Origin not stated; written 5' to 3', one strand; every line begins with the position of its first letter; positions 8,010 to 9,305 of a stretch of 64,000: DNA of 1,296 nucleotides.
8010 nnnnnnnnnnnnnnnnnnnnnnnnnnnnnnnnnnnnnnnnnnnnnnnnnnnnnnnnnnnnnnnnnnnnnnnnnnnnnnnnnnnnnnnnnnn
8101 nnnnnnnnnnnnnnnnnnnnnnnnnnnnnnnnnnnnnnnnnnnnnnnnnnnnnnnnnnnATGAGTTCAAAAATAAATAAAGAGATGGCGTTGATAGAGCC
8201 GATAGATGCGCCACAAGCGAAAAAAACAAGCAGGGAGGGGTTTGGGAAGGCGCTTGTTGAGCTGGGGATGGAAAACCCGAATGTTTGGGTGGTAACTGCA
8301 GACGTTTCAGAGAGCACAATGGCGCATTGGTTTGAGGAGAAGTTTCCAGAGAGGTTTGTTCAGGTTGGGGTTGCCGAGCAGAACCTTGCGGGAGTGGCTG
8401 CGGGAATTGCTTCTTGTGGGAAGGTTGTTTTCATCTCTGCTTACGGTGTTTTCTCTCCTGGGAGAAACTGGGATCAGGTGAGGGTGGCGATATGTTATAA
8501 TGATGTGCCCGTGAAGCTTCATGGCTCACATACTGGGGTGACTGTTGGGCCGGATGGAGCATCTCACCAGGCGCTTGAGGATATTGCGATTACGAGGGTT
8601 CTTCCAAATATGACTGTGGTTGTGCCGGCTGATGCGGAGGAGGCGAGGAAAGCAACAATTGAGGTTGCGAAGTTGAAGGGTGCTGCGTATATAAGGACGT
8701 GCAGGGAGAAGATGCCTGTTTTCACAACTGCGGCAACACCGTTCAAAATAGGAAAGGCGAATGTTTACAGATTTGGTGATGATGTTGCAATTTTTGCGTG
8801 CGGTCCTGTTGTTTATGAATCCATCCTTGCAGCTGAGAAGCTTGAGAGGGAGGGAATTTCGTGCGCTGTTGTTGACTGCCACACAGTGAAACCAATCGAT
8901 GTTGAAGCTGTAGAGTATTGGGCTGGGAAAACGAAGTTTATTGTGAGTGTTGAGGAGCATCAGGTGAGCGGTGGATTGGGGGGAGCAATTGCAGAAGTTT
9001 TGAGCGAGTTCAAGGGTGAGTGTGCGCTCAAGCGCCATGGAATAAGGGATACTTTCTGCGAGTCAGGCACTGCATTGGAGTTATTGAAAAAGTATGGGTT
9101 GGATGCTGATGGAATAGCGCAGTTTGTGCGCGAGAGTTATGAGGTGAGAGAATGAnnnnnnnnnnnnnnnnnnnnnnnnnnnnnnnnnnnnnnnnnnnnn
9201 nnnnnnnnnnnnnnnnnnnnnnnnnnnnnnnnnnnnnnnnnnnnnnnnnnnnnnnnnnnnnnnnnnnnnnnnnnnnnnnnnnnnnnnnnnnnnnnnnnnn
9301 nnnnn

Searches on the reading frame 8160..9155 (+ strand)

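Call 27: search_protein_families(library=pfam, proteins=[window:8160-9155:+], max_evalue=0.001)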
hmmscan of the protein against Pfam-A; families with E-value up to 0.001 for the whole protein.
window:8160-9155:+ (331 aa): 2 families
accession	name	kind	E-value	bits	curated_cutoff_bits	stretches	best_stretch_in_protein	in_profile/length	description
PF02779.29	Transket_pyr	-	2.9e-38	131.7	27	1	22-185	3-172/174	Transketolase, pyrimidine binding domain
PF02780.25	Transketolase_C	-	1.8e-29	102.6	25.9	1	198-319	1-124/124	Transketolase, C-terminal domain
